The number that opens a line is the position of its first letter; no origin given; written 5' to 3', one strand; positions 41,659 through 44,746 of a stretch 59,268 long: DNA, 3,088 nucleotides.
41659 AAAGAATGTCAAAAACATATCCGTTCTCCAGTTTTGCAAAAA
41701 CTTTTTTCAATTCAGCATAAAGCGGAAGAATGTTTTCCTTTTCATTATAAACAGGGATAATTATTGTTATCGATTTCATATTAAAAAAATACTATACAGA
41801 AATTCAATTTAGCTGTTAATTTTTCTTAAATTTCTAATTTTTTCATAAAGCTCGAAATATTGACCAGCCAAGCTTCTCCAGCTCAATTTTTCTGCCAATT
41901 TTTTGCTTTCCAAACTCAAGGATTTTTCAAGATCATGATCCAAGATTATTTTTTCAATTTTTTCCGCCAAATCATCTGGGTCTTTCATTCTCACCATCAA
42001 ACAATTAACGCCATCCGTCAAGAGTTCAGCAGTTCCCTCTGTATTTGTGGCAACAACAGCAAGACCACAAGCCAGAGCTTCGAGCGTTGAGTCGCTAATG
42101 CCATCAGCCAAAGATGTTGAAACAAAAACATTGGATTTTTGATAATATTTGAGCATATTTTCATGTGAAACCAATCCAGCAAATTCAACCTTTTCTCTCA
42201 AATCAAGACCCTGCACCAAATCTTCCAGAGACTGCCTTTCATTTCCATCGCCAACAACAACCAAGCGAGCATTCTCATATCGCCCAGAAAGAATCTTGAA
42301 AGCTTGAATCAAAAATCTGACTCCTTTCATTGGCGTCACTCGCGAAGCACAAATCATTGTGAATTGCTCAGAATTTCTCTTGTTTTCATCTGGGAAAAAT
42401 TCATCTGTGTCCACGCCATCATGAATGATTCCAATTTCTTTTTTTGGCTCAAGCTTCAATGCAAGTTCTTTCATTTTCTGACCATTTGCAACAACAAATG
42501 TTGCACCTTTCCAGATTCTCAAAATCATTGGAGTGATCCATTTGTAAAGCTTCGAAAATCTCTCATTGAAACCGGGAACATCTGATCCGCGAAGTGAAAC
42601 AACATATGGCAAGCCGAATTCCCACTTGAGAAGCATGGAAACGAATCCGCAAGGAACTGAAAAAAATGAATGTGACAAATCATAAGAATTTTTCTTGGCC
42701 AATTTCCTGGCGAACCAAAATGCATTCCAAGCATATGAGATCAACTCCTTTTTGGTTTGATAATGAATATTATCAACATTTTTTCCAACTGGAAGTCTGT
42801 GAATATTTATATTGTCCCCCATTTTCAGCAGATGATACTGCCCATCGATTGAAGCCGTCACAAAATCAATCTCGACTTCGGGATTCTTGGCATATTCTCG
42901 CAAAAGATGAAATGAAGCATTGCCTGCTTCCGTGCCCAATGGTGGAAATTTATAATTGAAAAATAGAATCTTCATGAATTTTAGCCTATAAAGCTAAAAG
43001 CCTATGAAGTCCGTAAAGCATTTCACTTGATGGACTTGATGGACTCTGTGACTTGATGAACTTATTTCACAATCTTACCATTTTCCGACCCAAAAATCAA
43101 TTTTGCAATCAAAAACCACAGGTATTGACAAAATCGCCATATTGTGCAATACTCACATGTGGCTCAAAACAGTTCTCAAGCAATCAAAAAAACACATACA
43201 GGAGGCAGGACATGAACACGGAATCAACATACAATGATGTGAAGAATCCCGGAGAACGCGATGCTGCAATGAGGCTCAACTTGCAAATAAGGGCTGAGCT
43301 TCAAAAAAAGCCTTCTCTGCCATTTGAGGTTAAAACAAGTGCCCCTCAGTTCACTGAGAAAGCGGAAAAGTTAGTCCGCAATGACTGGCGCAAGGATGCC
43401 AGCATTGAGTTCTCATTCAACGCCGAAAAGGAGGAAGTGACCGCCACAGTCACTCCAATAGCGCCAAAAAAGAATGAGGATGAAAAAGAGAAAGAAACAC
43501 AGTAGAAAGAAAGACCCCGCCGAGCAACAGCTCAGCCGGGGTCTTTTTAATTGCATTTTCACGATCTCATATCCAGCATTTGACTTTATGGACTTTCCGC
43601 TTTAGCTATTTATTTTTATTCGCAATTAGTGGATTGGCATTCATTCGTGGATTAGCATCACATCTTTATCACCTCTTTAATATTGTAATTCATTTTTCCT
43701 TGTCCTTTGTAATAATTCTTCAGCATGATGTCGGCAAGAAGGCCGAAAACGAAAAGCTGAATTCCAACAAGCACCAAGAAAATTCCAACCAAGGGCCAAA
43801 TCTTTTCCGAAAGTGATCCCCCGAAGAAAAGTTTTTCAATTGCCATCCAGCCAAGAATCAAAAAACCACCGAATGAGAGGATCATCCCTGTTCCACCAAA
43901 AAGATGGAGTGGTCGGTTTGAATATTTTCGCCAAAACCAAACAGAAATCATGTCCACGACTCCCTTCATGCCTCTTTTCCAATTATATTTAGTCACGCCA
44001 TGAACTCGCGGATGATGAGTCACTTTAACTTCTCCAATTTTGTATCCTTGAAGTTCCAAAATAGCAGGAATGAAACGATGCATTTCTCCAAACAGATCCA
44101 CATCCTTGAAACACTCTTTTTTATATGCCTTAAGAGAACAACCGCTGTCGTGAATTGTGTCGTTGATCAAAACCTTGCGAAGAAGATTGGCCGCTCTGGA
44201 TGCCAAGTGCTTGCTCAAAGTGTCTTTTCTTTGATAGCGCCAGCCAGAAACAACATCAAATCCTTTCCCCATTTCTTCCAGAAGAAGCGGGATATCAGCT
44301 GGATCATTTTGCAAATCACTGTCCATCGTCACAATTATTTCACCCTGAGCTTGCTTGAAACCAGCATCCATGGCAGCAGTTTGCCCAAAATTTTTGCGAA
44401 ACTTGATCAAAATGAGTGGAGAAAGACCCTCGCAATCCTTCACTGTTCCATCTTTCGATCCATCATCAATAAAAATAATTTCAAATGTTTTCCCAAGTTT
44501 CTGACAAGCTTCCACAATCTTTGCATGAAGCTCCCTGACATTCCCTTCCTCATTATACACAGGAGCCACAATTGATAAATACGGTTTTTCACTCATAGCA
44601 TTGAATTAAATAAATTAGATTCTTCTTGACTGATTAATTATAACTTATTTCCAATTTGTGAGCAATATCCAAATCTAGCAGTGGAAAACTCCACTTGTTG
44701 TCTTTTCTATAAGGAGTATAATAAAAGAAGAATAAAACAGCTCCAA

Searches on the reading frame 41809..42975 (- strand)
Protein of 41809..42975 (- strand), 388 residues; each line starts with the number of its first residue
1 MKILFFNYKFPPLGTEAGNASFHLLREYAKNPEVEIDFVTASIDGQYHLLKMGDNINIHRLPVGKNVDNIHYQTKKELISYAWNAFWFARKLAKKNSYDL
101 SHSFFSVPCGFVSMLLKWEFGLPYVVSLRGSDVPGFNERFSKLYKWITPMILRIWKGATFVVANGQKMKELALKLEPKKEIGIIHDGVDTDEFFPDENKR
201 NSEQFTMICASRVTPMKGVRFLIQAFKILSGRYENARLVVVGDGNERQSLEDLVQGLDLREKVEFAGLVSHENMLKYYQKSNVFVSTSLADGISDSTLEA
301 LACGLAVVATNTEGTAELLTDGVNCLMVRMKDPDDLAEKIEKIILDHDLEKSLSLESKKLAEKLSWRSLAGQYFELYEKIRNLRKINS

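Call 67: search_protein_families(library=pfam, proteins=[window:41809-42975:-], max_evalue=0.0001)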
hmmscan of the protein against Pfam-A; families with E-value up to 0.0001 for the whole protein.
window:41809-42975:- (388 aa): 6 families
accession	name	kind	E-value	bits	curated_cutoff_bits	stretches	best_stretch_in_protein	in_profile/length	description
PF00534.26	Glycos_transf_1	-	1.6e-38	132.4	26.4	1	192-357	3-169/172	Glycosyl transferases group 1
PF13692.12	Glyco_trans_1_4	-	6.8e-34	117.6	27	1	206-345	3-141/142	Glycosyl transferases group 1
PF13524.12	Glyco_trans_1_2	-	1.1e-11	45.3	25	1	222-352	5-120/144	Glycosyl transferase-like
PF13439.12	Glyco_transf_4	-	4.5e-10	40.2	28.5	1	75-192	50-170/170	Glycosyltransferase Family 4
PF20706.3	GT4-conflict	-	7.7e-10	38.7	26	1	152-370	141-382/385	Family 4 Glycosyltransferase in conflict systems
PF13579.12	Glyco_trans_4_4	-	2e-06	28.7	29.7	1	24-175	10-145/158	Glycosyl transferase 4-like domain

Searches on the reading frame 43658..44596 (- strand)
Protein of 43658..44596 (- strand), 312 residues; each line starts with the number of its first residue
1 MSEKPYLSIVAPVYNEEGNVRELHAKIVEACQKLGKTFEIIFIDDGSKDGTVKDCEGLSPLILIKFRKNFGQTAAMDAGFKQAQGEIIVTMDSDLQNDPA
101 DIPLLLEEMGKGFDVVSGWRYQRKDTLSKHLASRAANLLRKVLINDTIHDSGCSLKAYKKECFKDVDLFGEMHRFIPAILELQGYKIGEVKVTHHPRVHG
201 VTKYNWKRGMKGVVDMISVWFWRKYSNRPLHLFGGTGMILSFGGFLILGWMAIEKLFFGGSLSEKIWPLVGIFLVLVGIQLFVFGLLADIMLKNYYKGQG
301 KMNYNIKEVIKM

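Call 67: search_protein_families(library=pfam, proteins=[window:43658-44596:-], max_evalue=0.0001)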
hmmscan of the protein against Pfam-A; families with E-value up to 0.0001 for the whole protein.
window:43658-44596:- (312 aa): 2 families
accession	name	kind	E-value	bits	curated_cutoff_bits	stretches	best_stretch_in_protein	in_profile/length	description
PF00535.33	Glycos_transf_2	-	4.6e-31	108.4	23.3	1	8-165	1-166/168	Glycosyl transferase family 2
PF10111.15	Glyco_tranf_2_2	-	2.2e-05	24.5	27.3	1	8-94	1-91/276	Glycosyltransferase like family 2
